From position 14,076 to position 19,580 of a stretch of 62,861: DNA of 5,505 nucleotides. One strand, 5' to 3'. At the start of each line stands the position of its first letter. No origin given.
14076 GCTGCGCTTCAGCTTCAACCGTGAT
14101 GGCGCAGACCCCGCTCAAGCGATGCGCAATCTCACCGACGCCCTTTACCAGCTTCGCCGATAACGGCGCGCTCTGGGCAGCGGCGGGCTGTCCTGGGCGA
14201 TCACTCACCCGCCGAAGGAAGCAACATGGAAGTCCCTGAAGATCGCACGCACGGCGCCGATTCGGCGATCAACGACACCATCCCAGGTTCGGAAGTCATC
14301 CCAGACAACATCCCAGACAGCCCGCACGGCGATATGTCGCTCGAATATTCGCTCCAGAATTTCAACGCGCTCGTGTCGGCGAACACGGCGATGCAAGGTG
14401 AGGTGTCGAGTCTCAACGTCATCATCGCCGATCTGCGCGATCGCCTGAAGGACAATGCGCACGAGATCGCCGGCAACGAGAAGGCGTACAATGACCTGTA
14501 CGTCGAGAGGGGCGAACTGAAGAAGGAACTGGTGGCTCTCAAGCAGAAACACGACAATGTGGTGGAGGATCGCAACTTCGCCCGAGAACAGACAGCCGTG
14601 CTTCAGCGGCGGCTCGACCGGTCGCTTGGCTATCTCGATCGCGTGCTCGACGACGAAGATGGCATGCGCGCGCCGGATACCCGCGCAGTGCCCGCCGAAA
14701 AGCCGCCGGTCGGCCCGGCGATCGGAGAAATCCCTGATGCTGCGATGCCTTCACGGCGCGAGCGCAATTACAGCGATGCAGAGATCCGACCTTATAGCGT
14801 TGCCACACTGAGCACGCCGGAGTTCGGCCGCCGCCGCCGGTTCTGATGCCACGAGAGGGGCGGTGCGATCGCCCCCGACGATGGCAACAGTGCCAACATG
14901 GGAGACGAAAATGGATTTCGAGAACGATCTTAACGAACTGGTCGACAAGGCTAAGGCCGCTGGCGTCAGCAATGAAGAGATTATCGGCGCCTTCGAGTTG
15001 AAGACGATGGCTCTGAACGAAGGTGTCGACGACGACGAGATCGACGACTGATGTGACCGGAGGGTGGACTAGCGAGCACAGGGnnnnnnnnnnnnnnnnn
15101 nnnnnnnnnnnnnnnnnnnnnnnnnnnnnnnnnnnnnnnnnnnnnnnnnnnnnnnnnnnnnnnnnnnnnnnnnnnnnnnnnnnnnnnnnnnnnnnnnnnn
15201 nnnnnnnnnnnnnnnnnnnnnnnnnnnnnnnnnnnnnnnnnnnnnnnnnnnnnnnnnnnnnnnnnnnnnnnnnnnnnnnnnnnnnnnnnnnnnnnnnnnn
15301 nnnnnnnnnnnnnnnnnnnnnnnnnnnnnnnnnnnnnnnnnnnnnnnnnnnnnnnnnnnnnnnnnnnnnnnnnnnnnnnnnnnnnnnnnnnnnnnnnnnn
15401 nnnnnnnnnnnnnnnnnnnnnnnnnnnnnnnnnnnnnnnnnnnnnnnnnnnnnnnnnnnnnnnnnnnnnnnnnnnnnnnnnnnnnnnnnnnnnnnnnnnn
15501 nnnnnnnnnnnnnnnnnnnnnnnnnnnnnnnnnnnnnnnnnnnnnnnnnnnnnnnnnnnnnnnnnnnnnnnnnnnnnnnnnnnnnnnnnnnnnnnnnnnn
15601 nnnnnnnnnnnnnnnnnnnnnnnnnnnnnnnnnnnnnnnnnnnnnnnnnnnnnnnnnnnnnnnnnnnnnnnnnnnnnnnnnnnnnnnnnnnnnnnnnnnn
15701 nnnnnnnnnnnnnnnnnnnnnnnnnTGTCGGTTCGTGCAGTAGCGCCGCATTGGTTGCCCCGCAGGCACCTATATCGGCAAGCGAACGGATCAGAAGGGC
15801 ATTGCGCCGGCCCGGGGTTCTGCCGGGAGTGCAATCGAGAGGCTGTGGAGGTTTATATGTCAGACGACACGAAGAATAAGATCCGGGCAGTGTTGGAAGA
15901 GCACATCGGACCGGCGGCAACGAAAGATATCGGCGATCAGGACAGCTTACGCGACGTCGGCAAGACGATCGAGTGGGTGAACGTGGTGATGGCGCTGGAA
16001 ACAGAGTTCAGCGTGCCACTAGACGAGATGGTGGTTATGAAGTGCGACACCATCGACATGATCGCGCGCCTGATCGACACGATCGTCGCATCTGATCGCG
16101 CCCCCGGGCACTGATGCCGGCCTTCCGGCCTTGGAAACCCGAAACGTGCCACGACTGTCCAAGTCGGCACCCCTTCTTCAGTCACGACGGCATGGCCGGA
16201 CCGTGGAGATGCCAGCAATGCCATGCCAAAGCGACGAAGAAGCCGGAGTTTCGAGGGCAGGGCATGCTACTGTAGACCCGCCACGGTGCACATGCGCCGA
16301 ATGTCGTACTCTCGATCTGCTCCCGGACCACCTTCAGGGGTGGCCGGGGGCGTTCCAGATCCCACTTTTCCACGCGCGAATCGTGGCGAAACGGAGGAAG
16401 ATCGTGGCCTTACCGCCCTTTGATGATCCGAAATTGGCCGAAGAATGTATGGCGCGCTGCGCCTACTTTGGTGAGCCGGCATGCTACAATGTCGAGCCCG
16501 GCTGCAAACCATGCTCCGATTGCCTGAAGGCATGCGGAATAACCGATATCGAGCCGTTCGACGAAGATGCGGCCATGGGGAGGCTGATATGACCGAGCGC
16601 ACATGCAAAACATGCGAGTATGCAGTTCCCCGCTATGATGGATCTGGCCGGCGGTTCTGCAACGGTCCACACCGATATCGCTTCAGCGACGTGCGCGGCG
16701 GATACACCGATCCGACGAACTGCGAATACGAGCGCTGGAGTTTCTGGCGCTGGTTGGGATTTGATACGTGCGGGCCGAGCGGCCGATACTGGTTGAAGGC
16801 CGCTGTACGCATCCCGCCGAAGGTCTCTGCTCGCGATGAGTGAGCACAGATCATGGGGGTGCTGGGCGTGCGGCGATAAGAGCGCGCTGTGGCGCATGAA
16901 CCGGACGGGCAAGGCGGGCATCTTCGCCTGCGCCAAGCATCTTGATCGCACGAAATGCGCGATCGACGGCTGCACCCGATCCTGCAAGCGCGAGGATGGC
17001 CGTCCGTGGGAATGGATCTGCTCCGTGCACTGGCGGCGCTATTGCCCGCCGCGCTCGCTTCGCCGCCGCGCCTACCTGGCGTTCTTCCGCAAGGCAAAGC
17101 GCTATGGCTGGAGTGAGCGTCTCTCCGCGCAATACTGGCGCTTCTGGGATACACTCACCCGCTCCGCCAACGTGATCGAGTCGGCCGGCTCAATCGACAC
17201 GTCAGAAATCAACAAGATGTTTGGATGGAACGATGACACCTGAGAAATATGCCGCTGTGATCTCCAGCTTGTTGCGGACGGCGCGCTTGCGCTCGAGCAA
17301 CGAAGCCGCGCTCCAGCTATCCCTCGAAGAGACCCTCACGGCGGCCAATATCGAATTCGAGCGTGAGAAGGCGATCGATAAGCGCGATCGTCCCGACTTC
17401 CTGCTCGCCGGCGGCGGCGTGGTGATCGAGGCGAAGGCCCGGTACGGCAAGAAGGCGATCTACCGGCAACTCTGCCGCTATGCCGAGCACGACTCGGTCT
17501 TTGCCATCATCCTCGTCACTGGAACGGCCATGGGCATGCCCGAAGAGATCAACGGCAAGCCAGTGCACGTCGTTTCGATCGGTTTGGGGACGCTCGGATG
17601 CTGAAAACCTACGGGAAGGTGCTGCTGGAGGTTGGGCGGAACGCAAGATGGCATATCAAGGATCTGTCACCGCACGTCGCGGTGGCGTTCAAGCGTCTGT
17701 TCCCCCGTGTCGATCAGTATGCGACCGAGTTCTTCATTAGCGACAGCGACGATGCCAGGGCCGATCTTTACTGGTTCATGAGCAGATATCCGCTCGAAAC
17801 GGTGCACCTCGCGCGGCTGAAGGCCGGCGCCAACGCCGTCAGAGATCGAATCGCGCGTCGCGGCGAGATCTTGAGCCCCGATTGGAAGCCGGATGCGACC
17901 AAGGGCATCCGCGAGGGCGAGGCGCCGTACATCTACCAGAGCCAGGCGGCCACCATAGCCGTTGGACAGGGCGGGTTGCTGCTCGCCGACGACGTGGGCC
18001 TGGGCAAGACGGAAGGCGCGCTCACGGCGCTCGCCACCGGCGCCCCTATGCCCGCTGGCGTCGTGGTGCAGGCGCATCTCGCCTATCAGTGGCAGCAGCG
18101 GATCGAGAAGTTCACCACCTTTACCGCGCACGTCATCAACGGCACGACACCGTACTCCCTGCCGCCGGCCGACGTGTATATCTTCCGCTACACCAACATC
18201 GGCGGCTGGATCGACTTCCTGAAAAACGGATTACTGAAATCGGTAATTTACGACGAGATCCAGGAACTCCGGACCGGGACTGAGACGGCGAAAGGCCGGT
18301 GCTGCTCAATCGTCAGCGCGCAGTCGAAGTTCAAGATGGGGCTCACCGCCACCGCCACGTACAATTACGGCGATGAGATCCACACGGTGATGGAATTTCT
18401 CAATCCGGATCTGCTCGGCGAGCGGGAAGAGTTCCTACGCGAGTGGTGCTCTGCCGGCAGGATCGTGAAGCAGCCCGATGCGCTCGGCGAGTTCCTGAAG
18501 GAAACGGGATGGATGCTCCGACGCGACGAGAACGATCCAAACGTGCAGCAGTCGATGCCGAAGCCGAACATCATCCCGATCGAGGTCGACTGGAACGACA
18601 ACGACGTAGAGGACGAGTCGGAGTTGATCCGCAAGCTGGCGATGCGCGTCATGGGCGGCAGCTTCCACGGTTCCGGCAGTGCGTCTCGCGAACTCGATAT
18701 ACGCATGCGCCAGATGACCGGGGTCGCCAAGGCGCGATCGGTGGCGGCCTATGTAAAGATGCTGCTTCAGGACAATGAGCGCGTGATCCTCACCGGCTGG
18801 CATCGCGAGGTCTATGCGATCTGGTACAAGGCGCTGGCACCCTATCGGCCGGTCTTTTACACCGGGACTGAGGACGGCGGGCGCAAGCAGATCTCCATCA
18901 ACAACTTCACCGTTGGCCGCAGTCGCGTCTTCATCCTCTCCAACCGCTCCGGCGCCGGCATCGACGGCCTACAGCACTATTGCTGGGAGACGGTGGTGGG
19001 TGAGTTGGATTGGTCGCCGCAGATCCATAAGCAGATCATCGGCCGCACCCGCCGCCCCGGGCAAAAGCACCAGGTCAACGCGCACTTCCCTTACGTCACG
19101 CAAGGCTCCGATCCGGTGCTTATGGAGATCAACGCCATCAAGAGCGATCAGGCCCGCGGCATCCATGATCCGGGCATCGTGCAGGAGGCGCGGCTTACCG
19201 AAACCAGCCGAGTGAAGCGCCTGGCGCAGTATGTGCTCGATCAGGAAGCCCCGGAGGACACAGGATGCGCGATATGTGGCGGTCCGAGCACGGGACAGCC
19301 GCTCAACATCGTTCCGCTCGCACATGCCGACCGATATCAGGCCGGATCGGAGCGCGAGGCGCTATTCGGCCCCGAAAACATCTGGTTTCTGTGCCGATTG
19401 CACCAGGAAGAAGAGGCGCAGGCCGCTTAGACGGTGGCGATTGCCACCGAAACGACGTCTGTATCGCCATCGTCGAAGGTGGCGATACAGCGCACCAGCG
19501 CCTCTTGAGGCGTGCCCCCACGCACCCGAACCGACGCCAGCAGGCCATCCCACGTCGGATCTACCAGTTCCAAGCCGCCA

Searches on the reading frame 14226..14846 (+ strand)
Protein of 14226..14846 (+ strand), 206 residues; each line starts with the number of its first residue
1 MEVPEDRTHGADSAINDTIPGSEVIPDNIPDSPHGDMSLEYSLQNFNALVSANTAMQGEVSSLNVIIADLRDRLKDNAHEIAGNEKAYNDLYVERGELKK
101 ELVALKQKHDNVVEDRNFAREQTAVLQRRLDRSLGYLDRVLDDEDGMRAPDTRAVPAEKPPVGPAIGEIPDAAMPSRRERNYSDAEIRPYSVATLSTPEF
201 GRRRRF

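Call 85: search_protein_families(library=pfam, proteins=[window:14226-14846:+], max_evalue=0.01)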
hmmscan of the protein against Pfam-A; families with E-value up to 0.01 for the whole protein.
window:14226-14846:+ (206 aa): 1 family
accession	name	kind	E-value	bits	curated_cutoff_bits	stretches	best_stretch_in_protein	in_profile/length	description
PF14662.11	KASH_CCD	-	0.0023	18.4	43.3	1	47-122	84-162/191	Coiled-coil region of CCDC155 or KASH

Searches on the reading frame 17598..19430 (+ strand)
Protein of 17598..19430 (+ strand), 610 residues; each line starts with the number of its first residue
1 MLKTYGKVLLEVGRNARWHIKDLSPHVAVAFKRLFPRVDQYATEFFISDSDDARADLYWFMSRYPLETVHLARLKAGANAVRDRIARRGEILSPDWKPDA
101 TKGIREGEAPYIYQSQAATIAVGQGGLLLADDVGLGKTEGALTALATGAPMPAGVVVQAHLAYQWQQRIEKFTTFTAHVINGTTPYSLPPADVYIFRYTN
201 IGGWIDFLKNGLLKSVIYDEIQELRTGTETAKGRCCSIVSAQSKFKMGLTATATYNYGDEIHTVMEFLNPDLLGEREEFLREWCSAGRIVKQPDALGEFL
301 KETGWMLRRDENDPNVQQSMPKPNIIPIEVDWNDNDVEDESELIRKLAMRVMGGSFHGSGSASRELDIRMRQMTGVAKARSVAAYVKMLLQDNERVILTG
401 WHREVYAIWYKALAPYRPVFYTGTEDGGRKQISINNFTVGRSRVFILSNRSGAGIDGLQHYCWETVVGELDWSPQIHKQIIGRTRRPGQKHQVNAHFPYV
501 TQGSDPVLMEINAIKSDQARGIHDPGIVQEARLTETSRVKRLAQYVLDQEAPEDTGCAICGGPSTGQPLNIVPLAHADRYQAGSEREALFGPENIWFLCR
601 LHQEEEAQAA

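Call 46: search_protein_families(library=pfam, proteins=[window:17598-19430:+], max_evalue=0.001)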
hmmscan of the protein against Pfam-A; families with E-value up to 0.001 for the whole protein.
window:17598-19430:+ (610 aa): 1 family
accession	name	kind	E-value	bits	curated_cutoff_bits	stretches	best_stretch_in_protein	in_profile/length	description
PF00176.29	SNF2-rel_dom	-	9e-12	45.1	24.9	1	124-331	17-240/290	SNF2-related domain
